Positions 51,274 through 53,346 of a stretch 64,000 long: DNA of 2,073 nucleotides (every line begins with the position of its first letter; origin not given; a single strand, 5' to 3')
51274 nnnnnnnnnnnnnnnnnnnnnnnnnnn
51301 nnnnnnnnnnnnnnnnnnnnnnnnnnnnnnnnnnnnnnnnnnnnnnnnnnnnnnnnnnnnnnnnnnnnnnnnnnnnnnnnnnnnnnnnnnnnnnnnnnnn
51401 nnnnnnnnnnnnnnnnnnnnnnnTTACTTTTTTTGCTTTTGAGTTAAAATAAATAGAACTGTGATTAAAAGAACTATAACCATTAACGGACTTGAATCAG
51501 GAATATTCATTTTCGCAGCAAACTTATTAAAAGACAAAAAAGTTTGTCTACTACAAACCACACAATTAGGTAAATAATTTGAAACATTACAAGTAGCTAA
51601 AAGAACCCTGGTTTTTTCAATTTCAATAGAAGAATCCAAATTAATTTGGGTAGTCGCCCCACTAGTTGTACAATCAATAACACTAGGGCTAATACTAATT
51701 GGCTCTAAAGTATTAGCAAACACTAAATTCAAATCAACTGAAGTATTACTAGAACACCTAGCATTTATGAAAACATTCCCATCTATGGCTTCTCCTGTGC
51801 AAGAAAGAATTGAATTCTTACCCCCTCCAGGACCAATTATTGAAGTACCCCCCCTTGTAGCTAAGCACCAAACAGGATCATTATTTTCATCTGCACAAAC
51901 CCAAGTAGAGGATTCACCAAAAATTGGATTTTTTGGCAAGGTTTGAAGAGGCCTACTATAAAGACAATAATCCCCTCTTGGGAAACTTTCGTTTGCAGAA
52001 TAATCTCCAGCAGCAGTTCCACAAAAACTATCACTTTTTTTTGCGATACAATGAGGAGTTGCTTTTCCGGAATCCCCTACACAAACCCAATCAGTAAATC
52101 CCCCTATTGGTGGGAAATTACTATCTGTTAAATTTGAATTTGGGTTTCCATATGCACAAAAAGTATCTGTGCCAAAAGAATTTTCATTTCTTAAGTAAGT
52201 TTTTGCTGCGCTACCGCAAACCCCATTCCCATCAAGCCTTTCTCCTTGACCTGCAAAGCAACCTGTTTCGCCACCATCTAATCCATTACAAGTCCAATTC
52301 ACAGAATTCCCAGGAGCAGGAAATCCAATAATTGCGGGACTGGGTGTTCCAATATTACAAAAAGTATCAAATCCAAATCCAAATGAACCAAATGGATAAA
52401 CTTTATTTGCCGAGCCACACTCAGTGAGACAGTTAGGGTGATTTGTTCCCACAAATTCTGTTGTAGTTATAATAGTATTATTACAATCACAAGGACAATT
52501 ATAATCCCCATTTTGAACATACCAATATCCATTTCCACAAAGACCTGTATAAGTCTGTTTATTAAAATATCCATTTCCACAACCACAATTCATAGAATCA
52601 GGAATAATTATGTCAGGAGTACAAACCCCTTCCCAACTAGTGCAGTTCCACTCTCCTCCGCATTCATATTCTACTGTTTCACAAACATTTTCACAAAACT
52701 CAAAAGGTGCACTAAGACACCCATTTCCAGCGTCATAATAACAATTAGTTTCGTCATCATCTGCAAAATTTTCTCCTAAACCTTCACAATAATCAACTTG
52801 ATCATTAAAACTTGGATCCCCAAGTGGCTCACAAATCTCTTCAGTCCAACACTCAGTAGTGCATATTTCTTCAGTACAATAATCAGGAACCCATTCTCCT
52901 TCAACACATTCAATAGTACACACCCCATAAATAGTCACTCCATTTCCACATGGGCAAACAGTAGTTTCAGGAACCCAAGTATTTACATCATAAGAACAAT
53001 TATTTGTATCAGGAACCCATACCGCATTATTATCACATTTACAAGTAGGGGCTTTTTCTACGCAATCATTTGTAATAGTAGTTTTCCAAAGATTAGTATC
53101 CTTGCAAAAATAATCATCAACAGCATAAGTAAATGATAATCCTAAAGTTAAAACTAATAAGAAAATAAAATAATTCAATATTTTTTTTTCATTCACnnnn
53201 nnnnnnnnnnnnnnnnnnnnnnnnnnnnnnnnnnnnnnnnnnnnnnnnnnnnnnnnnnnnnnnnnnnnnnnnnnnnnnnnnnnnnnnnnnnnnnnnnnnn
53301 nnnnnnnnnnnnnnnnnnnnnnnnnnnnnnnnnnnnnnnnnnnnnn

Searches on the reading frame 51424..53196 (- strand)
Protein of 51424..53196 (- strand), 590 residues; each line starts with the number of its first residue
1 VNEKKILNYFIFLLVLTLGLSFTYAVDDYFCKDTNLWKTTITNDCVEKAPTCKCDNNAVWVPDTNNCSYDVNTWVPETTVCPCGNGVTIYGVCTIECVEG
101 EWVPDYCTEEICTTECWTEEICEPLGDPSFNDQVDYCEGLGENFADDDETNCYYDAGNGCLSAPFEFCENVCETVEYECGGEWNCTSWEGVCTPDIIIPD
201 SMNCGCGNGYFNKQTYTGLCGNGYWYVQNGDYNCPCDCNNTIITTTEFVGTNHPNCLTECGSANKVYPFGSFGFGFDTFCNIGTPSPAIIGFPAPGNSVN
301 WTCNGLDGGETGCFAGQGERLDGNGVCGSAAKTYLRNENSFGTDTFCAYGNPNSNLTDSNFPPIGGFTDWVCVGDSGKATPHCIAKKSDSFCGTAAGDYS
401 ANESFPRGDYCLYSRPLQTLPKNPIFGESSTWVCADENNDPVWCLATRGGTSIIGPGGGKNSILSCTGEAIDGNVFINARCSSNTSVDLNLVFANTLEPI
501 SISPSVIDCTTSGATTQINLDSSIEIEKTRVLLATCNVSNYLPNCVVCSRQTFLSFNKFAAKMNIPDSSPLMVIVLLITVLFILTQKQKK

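Call 12: search_protein_families(library=pfam, proteins=[window:51424-53196:-], max_evalue=0.01)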
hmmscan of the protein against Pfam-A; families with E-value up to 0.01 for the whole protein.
window:51424-53196:- (590 aa): 0 families

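Call 72: search_protein_families(library=ncbifam, proteins=[window:51424-53196:-], max_evalue=1)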
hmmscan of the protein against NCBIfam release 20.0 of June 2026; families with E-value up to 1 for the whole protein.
window:51424-53196:- (590 aa): 0 families
